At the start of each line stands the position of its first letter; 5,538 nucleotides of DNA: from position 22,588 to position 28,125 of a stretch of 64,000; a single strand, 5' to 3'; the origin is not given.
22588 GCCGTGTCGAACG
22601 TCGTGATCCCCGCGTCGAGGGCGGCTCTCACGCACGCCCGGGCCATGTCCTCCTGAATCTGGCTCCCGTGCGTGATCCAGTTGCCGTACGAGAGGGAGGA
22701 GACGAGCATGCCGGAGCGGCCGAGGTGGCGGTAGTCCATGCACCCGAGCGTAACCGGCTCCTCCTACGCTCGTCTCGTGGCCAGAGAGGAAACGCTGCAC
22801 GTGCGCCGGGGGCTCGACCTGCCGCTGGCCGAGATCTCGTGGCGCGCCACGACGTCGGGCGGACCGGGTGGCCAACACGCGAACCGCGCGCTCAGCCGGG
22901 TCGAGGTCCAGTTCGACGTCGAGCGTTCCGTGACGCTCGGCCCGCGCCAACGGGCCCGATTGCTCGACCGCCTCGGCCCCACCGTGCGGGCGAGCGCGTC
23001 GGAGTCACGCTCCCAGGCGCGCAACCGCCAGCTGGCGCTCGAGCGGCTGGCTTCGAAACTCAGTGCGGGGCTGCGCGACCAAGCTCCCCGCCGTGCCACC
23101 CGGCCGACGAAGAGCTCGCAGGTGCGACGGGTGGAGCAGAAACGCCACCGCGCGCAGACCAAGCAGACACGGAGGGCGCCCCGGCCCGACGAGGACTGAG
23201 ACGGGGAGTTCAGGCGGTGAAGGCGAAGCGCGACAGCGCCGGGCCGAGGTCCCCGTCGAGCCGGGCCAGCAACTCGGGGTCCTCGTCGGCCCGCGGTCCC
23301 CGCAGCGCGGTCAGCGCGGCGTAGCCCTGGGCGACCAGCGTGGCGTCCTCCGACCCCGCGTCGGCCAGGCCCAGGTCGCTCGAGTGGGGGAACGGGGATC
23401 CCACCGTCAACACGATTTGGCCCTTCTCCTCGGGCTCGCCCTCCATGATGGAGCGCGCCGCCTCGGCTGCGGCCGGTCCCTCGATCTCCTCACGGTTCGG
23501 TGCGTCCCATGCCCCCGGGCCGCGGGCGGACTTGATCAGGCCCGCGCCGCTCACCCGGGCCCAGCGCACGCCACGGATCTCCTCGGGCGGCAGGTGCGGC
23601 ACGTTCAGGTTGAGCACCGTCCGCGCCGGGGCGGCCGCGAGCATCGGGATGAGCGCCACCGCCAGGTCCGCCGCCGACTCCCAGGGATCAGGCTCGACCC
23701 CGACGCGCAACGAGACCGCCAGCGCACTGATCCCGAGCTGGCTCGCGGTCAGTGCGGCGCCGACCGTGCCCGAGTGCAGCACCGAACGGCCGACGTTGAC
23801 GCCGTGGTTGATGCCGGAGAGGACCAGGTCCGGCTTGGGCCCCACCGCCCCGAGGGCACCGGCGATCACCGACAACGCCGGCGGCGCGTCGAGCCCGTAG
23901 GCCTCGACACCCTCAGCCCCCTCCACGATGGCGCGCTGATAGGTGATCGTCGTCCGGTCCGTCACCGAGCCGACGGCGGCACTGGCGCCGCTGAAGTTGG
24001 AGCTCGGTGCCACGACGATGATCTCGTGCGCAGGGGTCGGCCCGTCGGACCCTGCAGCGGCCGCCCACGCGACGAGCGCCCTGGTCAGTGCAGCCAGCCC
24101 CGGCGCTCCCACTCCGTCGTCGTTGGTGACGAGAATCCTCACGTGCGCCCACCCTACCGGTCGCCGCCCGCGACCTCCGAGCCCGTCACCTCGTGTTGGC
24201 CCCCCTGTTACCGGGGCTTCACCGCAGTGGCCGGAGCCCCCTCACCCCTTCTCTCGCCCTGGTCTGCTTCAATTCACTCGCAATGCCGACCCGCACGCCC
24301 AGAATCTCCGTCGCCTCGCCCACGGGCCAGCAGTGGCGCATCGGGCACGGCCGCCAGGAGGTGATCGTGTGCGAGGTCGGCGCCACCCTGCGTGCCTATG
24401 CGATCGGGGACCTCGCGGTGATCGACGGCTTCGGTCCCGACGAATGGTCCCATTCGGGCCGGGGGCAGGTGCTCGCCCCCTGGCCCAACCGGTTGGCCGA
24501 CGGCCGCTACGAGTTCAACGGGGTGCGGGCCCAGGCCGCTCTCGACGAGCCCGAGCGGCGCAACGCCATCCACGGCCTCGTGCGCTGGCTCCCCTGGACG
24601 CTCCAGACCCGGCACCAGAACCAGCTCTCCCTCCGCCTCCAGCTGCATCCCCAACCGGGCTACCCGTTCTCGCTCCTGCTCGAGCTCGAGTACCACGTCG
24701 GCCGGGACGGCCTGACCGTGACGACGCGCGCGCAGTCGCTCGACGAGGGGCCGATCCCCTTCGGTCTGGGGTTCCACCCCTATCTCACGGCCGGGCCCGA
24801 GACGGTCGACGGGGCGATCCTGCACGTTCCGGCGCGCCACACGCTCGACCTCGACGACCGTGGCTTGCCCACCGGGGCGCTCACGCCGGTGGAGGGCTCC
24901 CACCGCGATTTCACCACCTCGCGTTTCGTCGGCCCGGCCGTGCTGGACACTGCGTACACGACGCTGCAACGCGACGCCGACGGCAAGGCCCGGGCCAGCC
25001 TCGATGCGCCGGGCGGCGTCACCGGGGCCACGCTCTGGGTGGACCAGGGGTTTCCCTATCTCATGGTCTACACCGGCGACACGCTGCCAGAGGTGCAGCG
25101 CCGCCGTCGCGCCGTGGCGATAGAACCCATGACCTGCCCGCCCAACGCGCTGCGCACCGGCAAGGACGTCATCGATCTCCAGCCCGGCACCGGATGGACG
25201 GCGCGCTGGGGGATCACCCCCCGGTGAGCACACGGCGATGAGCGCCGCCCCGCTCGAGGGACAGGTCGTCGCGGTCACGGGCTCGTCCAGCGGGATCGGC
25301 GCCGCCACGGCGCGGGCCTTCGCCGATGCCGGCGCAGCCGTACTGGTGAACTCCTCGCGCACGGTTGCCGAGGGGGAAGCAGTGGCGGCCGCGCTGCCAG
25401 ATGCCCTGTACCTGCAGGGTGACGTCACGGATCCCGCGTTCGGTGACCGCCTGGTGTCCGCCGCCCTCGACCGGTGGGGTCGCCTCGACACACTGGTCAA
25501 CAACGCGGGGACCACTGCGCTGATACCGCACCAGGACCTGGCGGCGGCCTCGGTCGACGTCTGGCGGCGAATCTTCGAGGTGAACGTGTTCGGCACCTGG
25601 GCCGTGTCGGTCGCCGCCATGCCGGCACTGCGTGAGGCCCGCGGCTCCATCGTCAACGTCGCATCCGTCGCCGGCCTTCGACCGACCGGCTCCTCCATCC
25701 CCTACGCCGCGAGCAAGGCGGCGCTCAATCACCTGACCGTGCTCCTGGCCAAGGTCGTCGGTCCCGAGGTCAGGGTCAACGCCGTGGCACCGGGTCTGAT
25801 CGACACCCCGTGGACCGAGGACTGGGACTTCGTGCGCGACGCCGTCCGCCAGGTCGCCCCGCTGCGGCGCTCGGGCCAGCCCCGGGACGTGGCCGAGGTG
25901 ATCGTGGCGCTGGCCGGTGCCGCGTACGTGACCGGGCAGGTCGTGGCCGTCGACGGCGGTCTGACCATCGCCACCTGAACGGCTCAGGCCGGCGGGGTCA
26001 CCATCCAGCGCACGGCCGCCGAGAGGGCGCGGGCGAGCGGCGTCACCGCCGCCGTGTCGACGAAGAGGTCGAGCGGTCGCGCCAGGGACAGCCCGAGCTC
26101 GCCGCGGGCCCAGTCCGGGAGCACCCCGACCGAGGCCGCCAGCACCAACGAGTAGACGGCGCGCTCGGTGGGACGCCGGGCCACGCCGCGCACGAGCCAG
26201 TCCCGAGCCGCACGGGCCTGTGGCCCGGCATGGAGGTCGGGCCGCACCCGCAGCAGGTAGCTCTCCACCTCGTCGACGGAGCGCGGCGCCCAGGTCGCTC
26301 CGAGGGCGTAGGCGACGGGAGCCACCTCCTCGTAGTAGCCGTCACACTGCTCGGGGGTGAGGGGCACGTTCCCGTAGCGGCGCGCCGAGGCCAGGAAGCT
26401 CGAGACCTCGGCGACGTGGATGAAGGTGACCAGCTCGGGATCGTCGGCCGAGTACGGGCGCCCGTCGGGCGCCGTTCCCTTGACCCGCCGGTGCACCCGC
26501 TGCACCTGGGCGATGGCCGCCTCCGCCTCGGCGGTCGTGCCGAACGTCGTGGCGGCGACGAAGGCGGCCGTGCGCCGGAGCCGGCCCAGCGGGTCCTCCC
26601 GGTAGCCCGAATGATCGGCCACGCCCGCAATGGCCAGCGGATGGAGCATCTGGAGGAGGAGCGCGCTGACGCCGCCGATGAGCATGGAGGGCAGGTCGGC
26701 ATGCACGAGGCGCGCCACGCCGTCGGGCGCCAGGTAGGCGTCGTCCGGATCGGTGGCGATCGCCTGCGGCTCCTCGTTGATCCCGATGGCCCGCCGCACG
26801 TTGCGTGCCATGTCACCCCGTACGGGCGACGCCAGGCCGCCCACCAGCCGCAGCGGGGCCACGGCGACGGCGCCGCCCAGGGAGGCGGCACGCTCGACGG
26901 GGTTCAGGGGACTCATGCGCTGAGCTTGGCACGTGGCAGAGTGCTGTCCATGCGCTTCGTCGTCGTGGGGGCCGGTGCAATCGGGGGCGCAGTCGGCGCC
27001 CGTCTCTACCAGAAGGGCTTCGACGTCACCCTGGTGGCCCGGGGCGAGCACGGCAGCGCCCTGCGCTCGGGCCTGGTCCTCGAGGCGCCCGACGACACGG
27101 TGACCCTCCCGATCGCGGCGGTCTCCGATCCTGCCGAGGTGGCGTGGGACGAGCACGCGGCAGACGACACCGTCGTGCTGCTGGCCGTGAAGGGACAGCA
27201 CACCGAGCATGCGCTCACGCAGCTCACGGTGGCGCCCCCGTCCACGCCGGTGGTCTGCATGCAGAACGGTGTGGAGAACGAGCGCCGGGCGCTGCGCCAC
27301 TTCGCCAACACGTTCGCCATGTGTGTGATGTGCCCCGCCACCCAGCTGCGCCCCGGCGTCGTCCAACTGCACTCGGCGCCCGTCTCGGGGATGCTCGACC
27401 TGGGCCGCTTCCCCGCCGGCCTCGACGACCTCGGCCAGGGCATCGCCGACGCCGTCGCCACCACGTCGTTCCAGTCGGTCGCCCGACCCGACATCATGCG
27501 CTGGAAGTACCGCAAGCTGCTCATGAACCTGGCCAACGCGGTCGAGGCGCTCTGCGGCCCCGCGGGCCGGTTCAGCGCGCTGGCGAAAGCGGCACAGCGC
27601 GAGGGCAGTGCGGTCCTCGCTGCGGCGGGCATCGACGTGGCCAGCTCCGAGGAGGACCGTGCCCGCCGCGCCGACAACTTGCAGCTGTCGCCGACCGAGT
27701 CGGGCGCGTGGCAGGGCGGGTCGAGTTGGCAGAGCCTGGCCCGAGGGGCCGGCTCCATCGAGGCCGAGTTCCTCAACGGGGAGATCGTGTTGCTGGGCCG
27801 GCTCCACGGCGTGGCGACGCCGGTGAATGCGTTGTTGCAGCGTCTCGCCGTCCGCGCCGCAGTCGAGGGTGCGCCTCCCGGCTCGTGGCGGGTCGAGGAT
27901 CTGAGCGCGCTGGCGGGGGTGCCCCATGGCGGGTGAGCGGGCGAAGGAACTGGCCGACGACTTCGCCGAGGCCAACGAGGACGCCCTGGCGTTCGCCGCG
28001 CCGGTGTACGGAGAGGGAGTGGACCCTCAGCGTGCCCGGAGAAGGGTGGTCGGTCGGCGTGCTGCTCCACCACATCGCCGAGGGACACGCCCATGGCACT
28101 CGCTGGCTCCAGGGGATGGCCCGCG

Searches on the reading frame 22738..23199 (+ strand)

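Call 54: search_protein_families(library=pfam, proteins=[window:22738-23199:+], max_evalue=0.0001)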
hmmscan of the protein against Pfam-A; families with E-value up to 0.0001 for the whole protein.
window:22738-23199:+ (153 aa): 1 family
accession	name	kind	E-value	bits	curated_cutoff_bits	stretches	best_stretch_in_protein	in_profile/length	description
PF00472.26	RF-1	-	1.3e-14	54.6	35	1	27-144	6-108/116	RF-1 domain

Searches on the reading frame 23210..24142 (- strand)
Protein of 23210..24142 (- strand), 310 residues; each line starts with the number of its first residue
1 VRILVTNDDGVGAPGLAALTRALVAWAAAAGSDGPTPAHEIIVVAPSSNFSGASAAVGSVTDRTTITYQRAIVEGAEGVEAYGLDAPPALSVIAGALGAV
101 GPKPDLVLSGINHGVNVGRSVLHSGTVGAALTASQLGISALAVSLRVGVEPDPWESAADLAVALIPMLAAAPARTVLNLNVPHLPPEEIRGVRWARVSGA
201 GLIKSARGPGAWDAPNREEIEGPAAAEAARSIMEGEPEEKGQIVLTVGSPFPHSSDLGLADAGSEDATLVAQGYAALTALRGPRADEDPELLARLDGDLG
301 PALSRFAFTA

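Call 17: search_protein_families(library=pfam, proteins=[window:23210-24142:-], max_evalue=0.0001)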
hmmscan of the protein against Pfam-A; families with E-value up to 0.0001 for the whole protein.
window:23210-24142:- (310 aa): 1 family
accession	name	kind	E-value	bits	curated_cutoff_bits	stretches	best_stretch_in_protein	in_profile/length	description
PF01975.23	SurE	-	1.6e-42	145.9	22.1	1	3-198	1-183/189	Survival protein SurE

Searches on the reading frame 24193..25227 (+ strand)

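Call 17: search_protein_families(library=pfam, proteins=[window:24193-25227:+], max_evalue=0.0001)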
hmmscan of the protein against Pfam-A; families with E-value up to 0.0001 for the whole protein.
window:24193-25227:+ (344 aa): 1 family
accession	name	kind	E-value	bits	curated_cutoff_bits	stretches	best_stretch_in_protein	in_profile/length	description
PF01263.26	Aldose_epim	-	2.1e-46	159.2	27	1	47-338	2-295/299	Aldose 1-epimerase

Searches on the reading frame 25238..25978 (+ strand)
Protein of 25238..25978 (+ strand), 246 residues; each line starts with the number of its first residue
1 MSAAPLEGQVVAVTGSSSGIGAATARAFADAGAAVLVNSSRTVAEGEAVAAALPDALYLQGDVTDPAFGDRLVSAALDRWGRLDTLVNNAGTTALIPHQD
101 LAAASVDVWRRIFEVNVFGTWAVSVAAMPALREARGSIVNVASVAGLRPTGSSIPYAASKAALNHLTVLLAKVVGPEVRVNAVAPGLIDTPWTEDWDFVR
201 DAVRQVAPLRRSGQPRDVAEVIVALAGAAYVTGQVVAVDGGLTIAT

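Call 17: search_protein_families(library=pfam, proteins=[window:25238-25978:+], max_evalue=0.0001)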
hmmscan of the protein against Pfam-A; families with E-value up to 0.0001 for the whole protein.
window:25238-25978:+ (246 aa): 3 families
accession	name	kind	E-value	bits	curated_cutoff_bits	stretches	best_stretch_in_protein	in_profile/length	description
PF13561.12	adh_short_C2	-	3.6e-55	187.6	27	1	17-243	5-236/236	Enoyl-(Acyl carrier protein) reductase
PF00106.31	adh_short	-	1.3e-49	168.8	26.6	1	9-195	1-189/195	short chain dehydrogenase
PF08659.16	KR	-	3.6e-09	37.2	22.6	1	12-166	4-159/180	KR domain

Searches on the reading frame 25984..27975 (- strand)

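Call 17: search_protein_families(library=pfam, proteins=[window:25984-27975:-], max_evalue=0.0001)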
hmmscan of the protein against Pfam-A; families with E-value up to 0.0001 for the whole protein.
window:25984-27975:- (663 aa): 1 family
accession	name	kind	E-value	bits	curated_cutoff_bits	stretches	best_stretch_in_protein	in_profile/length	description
PF09995.15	MPAB_Lcp_cat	-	2.6e-60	204.8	23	1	424-642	3-223/231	ER-bound oxygenase mpaB/B'/Rubber oxygenase, catalytic domain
